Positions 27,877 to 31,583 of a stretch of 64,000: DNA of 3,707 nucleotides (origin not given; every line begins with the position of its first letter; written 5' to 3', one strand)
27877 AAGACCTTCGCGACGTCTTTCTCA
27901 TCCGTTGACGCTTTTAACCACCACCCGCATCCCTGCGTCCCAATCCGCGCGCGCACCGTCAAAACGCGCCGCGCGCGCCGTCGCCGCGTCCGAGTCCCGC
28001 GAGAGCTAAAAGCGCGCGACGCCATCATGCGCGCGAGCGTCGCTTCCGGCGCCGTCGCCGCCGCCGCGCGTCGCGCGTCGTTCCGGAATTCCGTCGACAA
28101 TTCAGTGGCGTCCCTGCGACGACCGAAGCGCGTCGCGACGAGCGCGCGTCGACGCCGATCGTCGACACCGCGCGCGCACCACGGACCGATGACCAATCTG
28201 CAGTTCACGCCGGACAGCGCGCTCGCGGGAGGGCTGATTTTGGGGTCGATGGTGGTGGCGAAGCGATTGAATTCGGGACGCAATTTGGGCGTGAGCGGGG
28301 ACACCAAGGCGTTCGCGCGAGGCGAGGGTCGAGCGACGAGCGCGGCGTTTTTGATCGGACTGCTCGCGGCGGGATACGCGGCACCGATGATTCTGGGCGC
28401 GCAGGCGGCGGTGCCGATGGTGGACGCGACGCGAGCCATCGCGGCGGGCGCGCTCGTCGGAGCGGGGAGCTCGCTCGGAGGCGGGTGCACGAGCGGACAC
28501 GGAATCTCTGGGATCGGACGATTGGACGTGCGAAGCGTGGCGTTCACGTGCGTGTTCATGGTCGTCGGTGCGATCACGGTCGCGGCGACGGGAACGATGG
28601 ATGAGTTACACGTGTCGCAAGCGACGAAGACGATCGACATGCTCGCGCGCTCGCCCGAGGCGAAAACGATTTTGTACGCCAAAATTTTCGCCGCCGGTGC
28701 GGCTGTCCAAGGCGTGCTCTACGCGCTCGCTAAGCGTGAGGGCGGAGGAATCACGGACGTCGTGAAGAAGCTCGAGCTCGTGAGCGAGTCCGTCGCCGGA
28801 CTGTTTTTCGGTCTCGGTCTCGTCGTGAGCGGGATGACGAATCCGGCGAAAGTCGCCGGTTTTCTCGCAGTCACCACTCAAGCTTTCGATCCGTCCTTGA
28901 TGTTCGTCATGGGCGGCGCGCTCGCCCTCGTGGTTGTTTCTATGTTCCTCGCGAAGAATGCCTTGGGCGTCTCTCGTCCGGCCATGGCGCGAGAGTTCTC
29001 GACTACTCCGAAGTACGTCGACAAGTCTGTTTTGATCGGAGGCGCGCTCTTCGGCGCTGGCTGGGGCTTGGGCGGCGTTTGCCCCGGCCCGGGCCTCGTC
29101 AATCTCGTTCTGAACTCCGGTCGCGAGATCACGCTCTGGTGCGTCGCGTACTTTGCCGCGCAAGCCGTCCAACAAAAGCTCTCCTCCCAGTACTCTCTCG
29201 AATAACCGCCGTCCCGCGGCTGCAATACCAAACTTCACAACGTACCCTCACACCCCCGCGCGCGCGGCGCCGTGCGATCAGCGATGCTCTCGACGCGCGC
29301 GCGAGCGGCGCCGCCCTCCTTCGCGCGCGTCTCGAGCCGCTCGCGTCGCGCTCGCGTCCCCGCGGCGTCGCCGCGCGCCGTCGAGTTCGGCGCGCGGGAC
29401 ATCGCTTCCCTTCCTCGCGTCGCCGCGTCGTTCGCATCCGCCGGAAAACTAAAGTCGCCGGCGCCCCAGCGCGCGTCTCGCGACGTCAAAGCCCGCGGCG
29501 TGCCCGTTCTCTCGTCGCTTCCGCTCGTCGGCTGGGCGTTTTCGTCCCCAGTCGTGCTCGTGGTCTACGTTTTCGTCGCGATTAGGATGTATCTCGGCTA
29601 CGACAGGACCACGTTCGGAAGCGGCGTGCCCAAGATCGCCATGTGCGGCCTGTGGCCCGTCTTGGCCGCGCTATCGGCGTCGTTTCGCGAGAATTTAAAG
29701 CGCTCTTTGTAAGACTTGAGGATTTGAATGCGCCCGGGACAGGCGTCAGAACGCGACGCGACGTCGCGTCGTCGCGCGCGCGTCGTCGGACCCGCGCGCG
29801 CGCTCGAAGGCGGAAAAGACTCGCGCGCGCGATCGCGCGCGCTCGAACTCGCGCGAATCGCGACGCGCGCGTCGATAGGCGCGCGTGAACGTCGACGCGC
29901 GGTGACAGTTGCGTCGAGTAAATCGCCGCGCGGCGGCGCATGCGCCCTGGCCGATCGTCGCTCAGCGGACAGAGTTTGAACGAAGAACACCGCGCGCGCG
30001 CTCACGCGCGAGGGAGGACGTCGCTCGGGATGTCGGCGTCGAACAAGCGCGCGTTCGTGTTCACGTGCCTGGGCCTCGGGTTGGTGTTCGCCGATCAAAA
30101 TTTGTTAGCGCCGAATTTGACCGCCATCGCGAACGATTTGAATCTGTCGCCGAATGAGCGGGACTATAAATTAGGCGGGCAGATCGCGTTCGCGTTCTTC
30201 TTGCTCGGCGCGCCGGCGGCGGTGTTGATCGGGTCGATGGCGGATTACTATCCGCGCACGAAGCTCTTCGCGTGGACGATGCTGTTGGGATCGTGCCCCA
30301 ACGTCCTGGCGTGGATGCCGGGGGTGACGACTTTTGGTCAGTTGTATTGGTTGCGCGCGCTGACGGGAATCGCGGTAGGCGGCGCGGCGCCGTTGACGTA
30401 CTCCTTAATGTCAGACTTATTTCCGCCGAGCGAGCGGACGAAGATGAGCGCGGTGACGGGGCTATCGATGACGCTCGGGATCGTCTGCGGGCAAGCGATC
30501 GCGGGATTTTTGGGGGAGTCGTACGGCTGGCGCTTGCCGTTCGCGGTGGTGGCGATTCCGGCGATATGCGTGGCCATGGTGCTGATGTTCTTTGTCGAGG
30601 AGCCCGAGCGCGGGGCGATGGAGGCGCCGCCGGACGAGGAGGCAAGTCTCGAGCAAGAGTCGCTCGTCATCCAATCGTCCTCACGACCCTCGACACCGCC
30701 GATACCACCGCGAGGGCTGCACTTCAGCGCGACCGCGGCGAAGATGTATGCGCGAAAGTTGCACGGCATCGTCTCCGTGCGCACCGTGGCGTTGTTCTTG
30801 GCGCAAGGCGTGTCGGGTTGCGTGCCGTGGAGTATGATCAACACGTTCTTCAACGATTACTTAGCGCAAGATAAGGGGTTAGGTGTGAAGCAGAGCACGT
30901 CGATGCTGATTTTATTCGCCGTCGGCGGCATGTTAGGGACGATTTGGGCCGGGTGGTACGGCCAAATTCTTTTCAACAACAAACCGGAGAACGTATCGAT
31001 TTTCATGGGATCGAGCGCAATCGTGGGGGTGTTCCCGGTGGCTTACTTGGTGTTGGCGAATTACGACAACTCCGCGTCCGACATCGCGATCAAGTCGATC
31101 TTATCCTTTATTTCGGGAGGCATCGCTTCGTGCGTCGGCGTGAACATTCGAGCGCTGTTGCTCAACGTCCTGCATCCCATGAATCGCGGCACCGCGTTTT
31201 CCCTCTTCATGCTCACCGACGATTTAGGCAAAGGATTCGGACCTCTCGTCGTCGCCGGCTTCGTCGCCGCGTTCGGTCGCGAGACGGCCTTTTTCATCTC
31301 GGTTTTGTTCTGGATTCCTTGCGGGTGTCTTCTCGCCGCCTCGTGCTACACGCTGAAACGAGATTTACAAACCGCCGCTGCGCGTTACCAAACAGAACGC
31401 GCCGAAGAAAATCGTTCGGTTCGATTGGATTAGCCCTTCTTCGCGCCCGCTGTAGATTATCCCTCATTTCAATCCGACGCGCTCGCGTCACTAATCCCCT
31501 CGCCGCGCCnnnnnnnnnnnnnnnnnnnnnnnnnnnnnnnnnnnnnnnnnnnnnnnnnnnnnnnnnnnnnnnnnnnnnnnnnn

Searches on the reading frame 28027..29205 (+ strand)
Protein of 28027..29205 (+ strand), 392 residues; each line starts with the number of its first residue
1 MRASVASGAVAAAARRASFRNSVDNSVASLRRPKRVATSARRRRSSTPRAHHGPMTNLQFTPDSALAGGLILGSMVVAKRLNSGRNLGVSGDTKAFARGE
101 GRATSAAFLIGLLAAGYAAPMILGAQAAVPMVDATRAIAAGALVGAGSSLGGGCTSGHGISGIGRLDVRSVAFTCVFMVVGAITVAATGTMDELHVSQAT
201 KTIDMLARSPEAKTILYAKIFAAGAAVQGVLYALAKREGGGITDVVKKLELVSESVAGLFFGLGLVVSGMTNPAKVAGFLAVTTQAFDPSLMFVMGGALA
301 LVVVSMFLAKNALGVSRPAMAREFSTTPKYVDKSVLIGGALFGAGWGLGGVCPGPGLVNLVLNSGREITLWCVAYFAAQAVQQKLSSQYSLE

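Call 3: search_protein_families(library=pfam, proteins=[window:28027-29205:+])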
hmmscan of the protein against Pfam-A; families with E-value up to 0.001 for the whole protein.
window:28027-29205:+ (392 aa): 2 families
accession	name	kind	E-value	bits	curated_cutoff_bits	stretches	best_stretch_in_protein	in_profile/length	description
PF20398.3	DUF6691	-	2.3e-26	93.2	27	1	251-380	3-128/142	Family of unknown function (DUF6691)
PF04143.19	Sulf_transp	-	1.6e-08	35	27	1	104-183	229-309/310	Sulphur transport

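Call 60: search_protein_families(library=ncbifam, proteins=[window:28027-29202:+], max_evalue=0.001)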
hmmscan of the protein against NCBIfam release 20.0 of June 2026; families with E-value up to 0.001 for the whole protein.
window:28027-29202:+ (392 aa): 0 families

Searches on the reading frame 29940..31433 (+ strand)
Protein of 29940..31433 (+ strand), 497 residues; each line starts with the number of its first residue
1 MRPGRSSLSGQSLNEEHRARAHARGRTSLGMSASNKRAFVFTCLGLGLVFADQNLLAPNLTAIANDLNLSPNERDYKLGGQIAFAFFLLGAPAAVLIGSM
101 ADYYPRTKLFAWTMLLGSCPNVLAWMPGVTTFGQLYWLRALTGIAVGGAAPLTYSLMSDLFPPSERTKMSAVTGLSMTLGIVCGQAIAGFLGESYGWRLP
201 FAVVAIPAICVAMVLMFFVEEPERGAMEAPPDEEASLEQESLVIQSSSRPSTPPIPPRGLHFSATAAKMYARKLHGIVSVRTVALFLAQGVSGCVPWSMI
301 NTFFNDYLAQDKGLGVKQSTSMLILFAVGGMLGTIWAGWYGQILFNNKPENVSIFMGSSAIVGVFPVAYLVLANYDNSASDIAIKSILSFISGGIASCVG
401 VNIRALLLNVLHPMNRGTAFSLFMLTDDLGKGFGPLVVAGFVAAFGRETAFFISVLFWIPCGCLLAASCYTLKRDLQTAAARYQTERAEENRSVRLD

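Call 3: search_protein_families(library=pfam, proteins=[window:29940-31433:+])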
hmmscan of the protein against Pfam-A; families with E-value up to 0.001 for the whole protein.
window:29940-31433:+ (497 aa): 2 families
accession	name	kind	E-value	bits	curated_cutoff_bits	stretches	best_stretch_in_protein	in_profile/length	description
PF07690.21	MFS_1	-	7.6e-46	157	33.4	2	43-435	2-347/347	Major Facilitator Superfamily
PF00083.30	Sugar_tr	-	2.9e-15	56.6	22.3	1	82-220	50-193/452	Sugar (and other) transporter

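Call 37: search_solved_structures(query=window:29940-31430:+, max_evalue=0.00001)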
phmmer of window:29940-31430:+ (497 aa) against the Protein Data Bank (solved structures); distinct sequences matched with E-value up to 0.00001: 5.
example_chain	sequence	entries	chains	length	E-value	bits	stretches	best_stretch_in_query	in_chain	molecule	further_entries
8zal_J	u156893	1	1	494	3.8e-10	42.3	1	79-217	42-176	Multidrug export protein EmrB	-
8zar_J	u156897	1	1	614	5.4e-10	41.8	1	79-217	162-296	Multidrug export protein EmrB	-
4lds_A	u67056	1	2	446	2.5e-06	29.7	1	36-236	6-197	Glucose transporter GlcP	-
9w1p_A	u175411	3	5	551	3.5e-06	29.2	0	95-226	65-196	Glucose-6-phosphate exchanger SLC37A4,Soluble cytochrome b562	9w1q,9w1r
6e8j_A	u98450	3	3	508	4.3e-06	28.9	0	30-193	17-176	Major facilitator family transporter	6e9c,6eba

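Call 60: search_protein_families(library=ncbifam, proteins=[window:29940-31430:+], max_evalue=0.001)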
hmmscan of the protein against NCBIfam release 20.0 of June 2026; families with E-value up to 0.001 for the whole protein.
window:29940-31430:+ (497 aa): 36 families (the best 25 are shown)
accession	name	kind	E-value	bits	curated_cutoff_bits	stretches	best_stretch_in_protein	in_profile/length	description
TIGR00895.1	2A0115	subfamily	9.6e-28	97.2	418.55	1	31-439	11-395/398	aromatic acid/H+ symport family MFS transporter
TIGR00893.1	2A0114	subfamily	1.1e-27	97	395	1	48-453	5-382/399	D-galactonate transporter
TIGR00881.1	2A0104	subfamily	1.6e-21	76.8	407.75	1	91-451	44-379/379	phosphoglycerate transporter protein PgtP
TIGR00894.1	2A0114euk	subfamily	1.5e-15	56.7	626.45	1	92-253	91-253/465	Na(+)-dependent inorganic phosphate cotransporter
TIGR00880.1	2_A_01_02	superfamily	2e-15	57.1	131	1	94-221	15-140/141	multidrug resistance protein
NF008314.0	PRK11102.1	equivalog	3.8e-12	46.2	303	1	55-222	28-188/396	Bcr/CflA family multidrug efflux MFS transporter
NF008586.0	PRK11551.1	equivalog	5e-12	45.5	410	1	82-236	54-207/406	3-(3-hydroxy-phenyl)propionate transporter MhpT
TIGR00711.1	efflux_EmrB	subfamily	6.8e-12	44.9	230.2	1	96-224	56-182/485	DHA2 family efflux MFS transporter permease subunit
TIGR00898.1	2A0119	subfamily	2.6e-11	43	550.75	1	87-224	139-267/506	cation transport protein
TIGR00879.1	SP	subfamily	1.9e-10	40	237.8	1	81-222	102-248/510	sugar porter family MFS transporter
NF012174.0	tet_MFS_A_B_C_D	equivalog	4.2e-10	39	475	1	86-230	49-189/382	Tet(A)/Tet(B)/Tet(C) family tetracycline efflux MFS transporter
NF053517.1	HbztTptrPcaK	equivalog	1.9e-09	37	770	1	93-365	70-330/437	4-hydroxybenzoate transporter PcaK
NF012195.0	tet_MFS_H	exception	2.7e-09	36.6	840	1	93-230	57-191/392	tetracycline efflux MFS transporter Tet(H)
NF000391.1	EmrB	exception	2.7e-09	36.2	925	1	91-216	60-181/501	multidrug efflux MFS transporter permease subunit EmrB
NF012207.0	tet_MFS_H_J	exception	1.1e-08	34.6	700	1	93-226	57-187/392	Tet(H)/Tet(J) family tetracycline efflux MFS transporter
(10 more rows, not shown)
